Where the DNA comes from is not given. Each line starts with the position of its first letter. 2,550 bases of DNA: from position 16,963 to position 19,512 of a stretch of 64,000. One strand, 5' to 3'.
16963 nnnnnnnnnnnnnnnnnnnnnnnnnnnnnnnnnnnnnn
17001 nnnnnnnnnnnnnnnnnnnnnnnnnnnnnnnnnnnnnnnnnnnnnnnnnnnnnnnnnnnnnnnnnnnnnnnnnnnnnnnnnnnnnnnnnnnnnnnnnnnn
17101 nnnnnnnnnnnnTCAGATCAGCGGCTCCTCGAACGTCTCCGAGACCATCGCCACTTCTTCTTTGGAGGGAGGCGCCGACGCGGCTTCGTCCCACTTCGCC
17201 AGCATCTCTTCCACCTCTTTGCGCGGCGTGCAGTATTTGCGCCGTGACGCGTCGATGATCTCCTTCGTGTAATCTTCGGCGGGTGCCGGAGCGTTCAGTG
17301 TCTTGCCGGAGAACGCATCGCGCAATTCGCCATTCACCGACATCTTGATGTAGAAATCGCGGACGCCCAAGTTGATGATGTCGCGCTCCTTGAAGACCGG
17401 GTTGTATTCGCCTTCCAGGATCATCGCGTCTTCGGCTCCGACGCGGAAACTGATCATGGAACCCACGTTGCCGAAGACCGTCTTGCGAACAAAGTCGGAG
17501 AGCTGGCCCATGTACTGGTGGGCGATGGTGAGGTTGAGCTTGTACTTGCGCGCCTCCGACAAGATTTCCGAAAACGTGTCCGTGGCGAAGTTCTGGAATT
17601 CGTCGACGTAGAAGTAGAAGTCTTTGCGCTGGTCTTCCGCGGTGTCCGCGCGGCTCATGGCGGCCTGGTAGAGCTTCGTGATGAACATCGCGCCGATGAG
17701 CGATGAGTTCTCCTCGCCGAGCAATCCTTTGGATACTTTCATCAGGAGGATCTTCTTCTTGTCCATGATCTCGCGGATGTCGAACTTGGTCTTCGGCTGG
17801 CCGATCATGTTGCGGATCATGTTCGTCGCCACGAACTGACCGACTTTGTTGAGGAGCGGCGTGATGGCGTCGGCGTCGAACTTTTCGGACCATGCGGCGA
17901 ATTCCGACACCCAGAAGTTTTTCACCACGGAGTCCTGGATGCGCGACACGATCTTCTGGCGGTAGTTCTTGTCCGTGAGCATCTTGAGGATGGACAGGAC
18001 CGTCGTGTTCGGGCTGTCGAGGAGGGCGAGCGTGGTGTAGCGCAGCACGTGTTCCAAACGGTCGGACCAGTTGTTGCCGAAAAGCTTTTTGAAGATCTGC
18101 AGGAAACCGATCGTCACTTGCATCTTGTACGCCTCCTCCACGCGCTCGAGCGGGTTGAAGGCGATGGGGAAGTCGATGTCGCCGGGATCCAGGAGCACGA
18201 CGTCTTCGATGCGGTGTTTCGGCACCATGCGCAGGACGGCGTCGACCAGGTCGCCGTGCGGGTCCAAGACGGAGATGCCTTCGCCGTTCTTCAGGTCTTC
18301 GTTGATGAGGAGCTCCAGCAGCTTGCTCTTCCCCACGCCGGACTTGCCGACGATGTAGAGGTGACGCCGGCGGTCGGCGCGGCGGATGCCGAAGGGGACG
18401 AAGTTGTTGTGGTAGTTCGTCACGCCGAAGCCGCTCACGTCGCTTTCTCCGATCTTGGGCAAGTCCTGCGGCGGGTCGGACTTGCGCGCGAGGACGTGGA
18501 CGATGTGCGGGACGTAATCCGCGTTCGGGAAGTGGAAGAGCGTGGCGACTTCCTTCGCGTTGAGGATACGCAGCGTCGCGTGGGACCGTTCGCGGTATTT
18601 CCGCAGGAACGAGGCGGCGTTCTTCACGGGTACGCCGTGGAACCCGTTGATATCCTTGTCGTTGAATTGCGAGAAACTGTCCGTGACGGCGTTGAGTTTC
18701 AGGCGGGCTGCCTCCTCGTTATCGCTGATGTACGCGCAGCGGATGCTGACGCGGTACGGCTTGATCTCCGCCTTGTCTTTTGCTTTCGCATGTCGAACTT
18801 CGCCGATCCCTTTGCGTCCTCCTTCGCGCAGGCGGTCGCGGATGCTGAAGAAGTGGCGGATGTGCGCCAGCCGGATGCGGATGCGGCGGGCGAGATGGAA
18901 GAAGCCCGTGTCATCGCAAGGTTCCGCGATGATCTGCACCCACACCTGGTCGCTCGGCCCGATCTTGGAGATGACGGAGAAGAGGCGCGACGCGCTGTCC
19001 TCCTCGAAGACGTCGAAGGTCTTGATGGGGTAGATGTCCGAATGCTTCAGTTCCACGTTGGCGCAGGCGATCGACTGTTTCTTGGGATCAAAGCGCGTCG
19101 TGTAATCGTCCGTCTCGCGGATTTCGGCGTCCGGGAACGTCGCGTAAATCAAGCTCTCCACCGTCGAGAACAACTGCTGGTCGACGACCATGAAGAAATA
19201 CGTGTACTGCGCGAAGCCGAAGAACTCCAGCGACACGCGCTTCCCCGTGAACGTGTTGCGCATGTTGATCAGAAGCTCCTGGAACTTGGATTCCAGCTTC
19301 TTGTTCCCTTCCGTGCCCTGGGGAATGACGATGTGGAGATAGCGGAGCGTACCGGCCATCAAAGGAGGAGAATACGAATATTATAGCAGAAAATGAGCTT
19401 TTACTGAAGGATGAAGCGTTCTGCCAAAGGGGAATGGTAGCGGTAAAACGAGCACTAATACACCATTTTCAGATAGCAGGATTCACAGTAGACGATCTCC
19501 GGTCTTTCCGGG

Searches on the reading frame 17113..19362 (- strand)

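Call 64: search_protein_families(library=pfam, proteins=[window:17113-19362:-], max_evalue=0.0001)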
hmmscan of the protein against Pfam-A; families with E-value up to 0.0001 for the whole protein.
window:17113-19362:- (749 aa): 3 families
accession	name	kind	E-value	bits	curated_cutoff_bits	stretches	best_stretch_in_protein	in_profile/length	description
PF02534.20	T4SS-DNA_transf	-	7.3e-09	35.4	20.1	1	324-623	44-346/468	Type IV secretory system Conjugative DNA transfer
PF01935.23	DUF87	-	1.3e-08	35.7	23.2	1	332-415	23-84/220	Helicase HerA, central domain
PF10412.15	TrwB_AAD_bind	-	1.6e-05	24.4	20.5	1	330-624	13-289/387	Type IV secretion-system coupling protein DNA-binding domain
